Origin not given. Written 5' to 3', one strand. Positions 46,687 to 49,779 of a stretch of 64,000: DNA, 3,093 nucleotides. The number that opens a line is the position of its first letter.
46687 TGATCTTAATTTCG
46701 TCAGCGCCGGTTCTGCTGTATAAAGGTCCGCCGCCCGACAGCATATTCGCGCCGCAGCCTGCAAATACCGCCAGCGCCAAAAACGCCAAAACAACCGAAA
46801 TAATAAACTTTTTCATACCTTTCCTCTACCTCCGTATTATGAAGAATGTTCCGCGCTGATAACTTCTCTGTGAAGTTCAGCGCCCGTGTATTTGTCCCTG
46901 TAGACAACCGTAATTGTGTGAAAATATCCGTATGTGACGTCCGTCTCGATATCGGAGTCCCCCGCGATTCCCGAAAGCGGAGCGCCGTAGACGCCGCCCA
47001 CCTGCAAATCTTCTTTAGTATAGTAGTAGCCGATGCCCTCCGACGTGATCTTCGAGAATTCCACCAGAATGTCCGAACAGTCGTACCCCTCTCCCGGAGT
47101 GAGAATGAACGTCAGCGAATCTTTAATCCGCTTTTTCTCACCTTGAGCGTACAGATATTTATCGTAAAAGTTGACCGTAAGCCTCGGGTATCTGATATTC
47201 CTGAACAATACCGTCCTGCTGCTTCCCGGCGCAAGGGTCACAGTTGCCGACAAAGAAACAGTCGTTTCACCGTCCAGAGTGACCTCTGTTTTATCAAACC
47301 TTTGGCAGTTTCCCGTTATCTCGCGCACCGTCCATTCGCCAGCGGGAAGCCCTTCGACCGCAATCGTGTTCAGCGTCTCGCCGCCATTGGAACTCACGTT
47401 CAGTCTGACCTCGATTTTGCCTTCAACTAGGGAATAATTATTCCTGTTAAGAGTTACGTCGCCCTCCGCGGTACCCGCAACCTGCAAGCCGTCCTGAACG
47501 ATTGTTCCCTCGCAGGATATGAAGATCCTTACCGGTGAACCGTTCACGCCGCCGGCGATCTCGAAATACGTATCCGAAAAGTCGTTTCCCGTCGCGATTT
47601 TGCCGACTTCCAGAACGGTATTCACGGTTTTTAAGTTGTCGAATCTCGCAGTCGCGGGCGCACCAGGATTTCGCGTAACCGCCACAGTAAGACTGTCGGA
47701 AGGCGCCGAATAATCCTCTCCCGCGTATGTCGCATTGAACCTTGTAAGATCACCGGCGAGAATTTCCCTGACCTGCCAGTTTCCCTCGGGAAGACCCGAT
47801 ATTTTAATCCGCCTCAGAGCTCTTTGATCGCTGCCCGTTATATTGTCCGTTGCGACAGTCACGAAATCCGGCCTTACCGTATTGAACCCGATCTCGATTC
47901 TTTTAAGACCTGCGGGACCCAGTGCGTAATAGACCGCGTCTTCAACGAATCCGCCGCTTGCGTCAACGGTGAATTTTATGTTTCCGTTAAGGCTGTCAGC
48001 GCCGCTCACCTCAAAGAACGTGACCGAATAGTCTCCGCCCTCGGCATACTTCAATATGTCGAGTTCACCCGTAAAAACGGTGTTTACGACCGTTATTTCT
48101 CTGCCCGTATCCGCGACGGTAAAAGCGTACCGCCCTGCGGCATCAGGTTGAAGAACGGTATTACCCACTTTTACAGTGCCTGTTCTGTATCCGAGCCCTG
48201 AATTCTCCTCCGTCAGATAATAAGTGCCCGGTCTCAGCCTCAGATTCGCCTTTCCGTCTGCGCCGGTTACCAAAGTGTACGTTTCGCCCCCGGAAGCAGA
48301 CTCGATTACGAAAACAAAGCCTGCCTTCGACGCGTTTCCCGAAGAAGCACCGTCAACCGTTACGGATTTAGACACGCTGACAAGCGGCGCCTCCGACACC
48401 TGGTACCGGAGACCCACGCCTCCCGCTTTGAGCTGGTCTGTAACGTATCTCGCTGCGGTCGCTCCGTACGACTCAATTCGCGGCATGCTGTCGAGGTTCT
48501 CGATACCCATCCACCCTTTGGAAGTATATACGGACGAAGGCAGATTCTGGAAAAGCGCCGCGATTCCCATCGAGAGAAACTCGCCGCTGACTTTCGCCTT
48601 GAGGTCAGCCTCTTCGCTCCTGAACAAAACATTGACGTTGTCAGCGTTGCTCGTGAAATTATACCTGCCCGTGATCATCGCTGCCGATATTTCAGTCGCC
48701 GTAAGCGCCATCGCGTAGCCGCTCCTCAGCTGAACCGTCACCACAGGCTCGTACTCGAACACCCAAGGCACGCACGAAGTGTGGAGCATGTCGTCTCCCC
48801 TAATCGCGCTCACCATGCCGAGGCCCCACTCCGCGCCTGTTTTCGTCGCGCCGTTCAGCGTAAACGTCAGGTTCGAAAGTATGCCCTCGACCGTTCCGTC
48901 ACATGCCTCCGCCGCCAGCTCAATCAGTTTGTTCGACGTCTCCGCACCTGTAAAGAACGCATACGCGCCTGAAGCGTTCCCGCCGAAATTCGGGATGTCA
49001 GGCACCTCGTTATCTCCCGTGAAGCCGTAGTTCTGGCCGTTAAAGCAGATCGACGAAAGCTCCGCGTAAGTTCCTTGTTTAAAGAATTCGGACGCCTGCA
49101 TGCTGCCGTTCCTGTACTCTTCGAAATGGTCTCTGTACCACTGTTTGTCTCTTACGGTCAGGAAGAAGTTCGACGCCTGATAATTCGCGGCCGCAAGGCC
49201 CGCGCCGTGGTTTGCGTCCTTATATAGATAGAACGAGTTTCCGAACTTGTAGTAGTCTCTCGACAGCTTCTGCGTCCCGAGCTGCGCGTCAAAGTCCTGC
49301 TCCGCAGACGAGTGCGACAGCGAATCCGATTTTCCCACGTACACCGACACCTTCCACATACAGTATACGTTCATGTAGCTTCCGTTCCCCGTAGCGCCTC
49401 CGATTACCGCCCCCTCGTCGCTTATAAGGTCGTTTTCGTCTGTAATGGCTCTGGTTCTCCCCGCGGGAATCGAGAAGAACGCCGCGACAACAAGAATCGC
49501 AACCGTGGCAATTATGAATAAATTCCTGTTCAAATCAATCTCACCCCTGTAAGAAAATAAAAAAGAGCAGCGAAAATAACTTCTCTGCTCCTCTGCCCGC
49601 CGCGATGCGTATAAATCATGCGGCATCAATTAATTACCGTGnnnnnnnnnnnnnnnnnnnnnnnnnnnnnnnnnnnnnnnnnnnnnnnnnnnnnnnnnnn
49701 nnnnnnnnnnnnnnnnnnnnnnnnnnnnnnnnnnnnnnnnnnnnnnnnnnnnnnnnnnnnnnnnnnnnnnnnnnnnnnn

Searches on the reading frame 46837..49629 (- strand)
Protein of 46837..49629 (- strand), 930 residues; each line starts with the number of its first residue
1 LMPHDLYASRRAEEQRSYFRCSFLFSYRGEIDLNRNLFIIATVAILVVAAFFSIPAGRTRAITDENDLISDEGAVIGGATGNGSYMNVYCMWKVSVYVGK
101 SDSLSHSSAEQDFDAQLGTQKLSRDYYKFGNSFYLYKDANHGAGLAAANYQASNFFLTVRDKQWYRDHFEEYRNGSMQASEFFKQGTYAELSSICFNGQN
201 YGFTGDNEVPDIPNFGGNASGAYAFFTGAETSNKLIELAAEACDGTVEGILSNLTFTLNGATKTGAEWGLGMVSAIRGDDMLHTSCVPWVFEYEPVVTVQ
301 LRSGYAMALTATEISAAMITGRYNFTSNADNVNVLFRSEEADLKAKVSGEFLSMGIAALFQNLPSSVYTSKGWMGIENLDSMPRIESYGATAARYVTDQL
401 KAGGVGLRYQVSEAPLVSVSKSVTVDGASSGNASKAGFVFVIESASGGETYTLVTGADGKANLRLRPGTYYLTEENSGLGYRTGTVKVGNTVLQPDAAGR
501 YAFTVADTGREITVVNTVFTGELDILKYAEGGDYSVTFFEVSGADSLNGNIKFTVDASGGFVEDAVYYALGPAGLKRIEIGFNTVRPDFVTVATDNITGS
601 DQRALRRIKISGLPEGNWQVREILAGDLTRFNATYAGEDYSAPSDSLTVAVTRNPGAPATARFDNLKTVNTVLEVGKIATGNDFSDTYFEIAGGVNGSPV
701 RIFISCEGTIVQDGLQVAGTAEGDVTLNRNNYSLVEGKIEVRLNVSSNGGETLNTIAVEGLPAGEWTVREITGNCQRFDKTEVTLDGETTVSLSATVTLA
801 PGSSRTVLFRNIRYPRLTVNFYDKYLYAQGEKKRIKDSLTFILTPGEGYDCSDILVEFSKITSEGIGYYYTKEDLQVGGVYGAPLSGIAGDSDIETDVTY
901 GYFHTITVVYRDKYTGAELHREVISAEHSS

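Call 3: search_protein_families(library=pfam, proteins=[window:46837-49629:-], max_evalue=1)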
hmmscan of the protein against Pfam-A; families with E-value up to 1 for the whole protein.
window:46837-49629:- (930 aa): 2 families
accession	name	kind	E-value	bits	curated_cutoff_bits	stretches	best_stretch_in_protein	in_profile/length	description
PF17802.7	SpaA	-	1.2e-07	32.3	23.1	1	436-486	17-70/91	Prealbumin-like fold domain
PF04055.27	Radical_SAM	-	0.24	12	29.5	1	545-608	73-133/166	Radical SAM superfamily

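Call 4: search_protein_families(library=ncbifam, proteins=[window:46837-49629:-], max_evalue=1)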
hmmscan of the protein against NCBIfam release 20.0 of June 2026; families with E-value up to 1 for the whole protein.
window:46837-49629:- (930 aa): 0 families

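Call 98: search_protein_families(library=pfam, proteins=[window:46837-49536:-], max_evalue=10)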
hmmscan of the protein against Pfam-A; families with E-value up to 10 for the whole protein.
window:46837-49536:- (899 aa): 2 families
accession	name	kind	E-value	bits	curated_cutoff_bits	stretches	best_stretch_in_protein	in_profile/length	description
PF17802.7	SpaA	-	8.5e-08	32.7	23.1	1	405-455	17-70/91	Prealbumin-like fold domain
PF04055.27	Radical_SAM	-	0.23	12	29.5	1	514-577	73-133/166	Radical SAM superfamily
